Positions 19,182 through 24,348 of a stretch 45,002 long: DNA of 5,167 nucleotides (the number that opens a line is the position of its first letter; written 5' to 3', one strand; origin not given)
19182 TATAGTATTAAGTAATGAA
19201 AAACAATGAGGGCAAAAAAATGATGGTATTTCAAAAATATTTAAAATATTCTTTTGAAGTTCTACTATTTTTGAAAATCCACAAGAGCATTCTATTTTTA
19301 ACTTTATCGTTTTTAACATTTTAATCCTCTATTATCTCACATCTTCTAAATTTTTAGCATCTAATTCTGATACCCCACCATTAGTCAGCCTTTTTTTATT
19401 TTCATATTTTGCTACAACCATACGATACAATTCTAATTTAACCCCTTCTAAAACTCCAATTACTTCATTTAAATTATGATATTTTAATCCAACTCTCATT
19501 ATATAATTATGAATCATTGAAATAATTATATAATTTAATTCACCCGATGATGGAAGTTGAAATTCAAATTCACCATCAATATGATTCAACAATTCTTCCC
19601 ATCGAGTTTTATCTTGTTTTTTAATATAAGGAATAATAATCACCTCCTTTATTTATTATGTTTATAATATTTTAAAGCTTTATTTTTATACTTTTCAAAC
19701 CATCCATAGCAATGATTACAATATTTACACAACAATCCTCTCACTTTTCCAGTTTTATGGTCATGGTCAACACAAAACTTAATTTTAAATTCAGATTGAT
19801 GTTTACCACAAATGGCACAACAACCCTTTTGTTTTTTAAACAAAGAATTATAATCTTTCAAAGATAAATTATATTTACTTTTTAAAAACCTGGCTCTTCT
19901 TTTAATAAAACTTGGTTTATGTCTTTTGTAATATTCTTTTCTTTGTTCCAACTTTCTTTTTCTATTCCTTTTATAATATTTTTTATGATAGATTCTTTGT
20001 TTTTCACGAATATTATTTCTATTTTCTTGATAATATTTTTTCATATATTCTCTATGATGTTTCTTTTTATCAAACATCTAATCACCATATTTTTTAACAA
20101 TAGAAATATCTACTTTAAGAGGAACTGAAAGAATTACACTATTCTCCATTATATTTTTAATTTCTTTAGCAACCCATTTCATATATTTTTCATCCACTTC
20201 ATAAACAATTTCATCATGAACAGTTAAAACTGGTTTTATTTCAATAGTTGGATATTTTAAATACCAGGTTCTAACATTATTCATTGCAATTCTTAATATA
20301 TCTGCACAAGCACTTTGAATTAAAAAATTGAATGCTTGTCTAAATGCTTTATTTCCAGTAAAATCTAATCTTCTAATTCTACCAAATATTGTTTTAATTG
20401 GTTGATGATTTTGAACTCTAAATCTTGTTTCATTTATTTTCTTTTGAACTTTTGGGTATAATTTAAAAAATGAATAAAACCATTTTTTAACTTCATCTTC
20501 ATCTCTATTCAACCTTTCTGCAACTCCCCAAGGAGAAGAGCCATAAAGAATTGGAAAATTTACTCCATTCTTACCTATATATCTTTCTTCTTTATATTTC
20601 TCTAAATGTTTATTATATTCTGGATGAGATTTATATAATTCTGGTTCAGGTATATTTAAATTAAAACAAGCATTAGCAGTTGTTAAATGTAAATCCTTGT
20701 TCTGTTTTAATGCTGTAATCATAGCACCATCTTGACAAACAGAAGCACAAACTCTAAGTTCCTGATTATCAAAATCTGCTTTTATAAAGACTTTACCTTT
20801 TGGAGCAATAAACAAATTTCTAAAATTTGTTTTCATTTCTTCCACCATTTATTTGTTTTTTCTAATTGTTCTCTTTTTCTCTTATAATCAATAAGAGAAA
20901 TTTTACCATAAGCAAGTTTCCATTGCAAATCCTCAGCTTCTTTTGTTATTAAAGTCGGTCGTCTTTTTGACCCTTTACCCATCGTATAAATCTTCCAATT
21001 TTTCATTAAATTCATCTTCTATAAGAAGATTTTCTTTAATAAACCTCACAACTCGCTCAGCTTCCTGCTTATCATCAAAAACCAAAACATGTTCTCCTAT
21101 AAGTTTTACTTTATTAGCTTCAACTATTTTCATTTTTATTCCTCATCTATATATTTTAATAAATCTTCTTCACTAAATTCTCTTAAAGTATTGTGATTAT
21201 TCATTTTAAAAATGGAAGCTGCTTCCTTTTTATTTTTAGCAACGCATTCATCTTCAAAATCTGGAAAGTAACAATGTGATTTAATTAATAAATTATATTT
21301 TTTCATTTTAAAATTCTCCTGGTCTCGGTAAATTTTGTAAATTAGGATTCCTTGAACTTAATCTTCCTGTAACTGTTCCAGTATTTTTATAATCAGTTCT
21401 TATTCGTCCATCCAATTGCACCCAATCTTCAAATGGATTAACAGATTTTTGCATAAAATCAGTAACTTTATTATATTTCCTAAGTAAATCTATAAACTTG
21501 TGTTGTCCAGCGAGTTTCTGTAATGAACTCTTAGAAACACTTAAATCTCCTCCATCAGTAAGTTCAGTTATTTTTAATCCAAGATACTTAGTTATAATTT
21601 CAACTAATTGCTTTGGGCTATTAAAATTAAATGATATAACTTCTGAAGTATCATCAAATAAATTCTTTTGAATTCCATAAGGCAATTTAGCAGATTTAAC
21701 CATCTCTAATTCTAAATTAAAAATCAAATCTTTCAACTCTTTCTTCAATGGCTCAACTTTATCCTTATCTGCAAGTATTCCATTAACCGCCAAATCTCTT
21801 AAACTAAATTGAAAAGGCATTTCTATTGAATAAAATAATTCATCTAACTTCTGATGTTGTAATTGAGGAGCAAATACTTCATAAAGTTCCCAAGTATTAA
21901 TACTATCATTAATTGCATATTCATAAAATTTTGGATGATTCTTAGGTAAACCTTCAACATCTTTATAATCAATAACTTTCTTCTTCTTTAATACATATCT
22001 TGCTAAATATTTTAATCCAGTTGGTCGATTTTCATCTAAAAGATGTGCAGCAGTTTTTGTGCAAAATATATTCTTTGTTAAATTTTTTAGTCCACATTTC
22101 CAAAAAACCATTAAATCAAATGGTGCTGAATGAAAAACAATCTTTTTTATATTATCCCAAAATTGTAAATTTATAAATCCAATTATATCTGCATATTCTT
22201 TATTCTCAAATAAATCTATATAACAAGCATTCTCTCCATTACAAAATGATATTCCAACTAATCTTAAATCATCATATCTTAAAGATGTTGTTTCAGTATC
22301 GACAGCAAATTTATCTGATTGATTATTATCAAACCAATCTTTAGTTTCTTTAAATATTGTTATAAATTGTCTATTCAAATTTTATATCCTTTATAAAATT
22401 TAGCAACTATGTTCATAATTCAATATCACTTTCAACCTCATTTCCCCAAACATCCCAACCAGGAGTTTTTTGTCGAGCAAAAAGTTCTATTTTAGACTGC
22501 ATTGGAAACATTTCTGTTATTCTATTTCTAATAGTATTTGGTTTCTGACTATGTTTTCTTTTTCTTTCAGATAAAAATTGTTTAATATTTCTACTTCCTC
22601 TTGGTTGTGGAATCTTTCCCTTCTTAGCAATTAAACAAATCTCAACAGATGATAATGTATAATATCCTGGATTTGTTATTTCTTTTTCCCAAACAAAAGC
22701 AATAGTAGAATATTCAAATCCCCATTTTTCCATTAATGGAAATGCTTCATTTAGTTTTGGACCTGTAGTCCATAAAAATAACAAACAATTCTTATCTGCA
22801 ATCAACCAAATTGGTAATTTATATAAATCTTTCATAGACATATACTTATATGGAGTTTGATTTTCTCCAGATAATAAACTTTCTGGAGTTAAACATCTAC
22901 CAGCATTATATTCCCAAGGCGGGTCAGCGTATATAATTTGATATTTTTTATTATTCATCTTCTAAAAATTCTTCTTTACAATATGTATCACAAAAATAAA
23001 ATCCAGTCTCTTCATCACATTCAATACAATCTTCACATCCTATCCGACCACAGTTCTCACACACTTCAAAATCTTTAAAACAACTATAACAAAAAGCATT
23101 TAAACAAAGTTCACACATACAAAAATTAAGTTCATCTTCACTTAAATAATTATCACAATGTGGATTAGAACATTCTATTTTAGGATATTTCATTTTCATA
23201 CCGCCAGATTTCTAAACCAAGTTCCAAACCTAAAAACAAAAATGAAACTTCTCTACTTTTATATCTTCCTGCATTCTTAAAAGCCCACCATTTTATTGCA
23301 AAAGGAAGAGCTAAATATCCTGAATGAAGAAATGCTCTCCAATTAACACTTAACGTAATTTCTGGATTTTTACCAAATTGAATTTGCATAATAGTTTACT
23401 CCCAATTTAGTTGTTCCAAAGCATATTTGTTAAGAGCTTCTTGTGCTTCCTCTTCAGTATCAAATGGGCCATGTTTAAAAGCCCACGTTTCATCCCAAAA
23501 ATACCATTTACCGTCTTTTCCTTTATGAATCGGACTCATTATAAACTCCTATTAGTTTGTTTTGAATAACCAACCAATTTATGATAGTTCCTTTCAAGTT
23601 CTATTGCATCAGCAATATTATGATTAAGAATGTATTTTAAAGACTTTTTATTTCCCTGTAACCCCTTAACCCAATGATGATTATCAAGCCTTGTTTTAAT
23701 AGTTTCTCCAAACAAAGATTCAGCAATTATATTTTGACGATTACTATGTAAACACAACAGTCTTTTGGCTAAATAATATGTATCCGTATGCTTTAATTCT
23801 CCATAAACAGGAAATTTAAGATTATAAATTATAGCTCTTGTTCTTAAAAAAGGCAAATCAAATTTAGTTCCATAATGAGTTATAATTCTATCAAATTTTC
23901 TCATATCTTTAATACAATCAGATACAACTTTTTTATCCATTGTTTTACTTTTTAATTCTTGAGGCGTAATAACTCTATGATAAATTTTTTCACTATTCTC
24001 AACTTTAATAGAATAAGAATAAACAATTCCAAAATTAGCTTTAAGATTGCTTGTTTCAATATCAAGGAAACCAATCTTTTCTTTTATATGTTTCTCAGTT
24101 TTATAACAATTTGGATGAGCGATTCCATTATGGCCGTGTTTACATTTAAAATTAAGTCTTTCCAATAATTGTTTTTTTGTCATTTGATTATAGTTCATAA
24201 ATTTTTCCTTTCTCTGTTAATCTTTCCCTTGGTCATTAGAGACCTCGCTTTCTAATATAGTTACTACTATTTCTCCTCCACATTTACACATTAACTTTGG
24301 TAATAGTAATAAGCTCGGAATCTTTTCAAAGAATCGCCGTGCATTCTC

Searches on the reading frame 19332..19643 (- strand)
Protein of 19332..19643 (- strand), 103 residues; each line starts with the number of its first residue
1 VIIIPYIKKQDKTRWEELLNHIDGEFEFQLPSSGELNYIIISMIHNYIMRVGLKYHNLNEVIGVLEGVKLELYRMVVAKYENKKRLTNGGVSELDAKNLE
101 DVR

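Call 36: search_protein_families(library=pfam, proteins=[window:19332-19643:-], max_evalue=0.01)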
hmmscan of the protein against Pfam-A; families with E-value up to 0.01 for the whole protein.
window:19332-19643:- (103 aa): 1 family
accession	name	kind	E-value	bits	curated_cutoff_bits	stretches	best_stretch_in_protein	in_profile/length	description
PF21840.1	DUF6899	-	4.7e-20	72.4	27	1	4-91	1-85/85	Domain of unknown function (DUF6899)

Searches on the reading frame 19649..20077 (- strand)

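Call 36: search_protein_families(library=pfam, proteins=[window:19649-20077:-], max_evalue=0.01)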
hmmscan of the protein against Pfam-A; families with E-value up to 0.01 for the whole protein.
window:19649-20077:- (142 aa): 1 family
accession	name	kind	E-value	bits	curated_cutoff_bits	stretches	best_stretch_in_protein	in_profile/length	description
PF02945.21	Endonuclease_7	-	1.5e-18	66.9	23.6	1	65-136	4-78/82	Recombination endonuclease VII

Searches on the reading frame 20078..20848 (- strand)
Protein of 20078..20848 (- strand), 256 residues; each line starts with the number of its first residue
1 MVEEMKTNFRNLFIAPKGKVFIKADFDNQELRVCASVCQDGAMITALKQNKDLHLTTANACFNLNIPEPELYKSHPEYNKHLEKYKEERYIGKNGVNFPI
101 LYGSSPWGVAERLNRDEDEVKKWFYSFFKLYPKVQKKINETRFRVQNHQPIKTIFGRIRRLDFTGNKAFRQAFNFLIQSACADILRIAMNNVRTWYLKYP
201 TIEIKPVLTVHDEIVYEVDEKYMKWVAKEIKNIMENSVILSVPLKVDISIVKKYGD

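Call 19: search_protein_families(library=phrogs, proteins=[window:20078-20848:-], max_evalue=0.001)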
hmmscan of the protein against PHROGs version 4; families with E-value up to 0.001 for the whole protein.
window:20078-20848:- (256 aa): 8 families
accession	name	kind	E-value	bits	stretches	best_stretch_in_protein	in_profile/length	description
phrog_17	-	DNA, RNA and nucleotide metabolism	2.1e-53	182.7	1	10-255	997-1231/1445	DNA polymerase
phrog_2573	-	DNA, RNA and nucleotide metabolism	3.2e-34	119.6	1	10-239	6-250/336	DNA polymerase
phrog_5995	-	DNA, RNA and nucleotide metabolism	9.7e-24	85.2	1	100-255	4-176/236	DNA polymerase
phrog_10285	-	DNA, RNA and nucleotide metabolism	8.5e-16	58.9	2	157-254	232-318/321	DNA polymerase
phrog_35406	-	DNA, RNA and nucleotide metabolism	4.9e-08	33.5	0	96-218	115-246/320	DNA polymerase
phrog_7766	-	DNA, RNA and nucleotide metabolism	2e-07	31.6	1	176-238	111-165/186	DNA polymerase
phrog_22619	-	DNA, RNA and nucleotide metabolism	8.7e-06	25.1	0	8-38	602-632/954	DNA polymerase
phrog_15971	-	DNA, RNA and nucleotide metabolism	0.0002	21.6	0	96-234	218-349/376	DNA polymerase I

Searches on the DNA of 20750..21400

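Call 78: search_rna_families(source=window, start=20750, end=21400, threshold=evalue, max_evalue=1, show_alignments=1)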
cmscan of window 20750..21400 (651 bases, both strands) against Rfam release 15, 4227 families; matches with E-value up to 1: 1.
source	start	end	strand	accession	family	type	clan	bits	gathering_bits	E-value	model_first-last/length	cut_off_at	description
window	20851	20899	+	RF04332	Plastid-rpoB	Cis-reg;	-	22.4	45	0.13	1-49/49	no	Plastid-rpoB 5UTR RNA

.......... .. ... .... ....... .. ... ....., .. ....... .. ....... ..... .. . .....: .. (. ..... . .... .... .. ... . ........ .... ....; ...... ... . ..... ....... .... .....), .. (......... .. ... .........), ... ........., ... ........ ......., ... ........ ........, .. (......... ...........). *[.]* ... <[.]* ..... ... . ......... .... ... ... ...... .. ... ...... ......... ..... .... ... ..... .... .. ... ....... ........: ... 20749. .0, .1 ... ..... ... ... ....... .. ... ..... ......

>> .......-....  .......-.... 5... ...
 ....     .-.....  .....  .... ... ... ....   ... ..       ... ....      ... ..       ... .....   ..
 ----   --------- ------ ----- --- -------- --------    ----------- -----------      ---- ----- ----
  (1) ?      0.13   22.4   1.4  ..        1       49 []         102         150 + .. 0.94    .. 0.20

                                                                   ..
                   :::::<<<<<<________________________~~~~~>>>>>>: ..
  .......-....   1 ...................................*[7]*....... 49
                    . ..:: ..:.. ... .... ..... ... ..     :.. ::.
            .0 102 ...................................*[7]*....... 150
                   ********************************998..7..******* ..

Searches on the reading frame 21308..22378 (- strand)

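Call 19: search_protein_families(library=phrogs, proteins=[window:21308-22378:-], max_evalue=0.001)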
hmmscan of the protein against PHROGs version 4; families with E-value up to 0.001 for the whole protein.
window:21308-22378:- (356 aa): 4 families
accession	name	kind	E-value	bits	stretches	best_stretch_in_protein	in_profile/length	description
phrog_17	-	DNA, RNA and nucleotide metabolism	2.9e-58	198.8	1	15-354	664-989/1445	DNA polymerase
phrog_12241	-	DNA, RNA and nucleotide metabolism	4.4e-26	92.9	1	76-351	194-494/502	DNA polymerase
phrog_15971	-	DNA, RNA and nucleotide metabolism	1.5e-11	45.1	1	186-352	7-150/376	DNA polymerase I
phrog_9556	-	DNA, RNA and nucleotide metabolism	8.1e-06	26.1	1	304-350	393-439/441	DNA polymerase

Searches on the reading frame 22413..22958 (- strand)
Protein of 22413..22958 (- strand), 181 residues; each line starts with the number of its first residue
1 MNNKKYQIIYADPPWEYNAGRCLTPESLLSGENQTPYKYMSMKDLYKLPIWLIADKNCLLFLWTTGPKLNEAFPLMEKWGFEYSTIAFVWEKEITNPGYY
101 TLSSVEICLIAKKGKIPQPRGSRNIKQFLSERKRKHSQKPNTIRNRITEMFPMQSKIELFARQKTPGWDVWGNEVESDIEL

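Call 19: search_protein_families(library=phrogs, proteins=[window:22413-22958:-], max_evalue=0.001)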
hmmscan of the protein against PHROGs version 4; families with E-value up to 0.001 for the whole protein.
window:22413-22958:- (181 aa): 5 families
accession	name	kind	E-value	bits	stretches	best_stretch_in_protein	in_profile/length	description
phrog_359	-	other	4.4e-65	221.4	1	3-178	119-297/329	DNA methyltransferase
phrog_21315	-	unknown function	2.9e-36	126.3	1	3-176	237-408/415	-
phrog_10837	-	unknown function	1.4e-29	103.8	1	62-177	1-124/139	-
phrog_15877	-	other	3.9e-17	63.8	1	3-134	2-137/152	DNA methyltransferase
phrog_16888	-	unknown function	7.4e-06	26.7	1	155-176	8-29/67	-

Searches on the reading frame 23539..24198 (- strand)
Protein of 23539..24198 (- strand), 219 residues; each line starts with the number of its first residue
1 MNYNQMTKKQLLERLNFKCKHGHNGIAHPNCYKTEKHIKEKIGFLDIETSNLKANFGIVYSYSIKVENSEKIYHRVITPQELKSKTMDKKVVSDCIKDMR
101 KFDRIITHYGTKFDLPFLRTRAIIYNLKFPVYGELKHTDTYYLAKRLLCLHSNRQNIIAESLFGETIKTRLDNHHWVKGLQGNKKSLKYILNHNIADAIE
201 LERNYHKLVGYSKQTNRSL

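Call 19: search_protein_families(library=phrogs, proteins=[window:23539-24198:-], max_evalue=0.001)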
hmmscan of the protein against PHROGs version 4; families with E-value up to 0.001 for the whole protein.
window:23539-24198:- (219 aa): 1 family
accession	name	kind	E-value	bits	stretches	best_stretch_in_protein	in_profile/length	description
phrog_403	-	DNA, RNA and nucleotide metabolism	1.2e-16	61.5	1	18-215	43-254/321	DNA polymerase exonuclease subunit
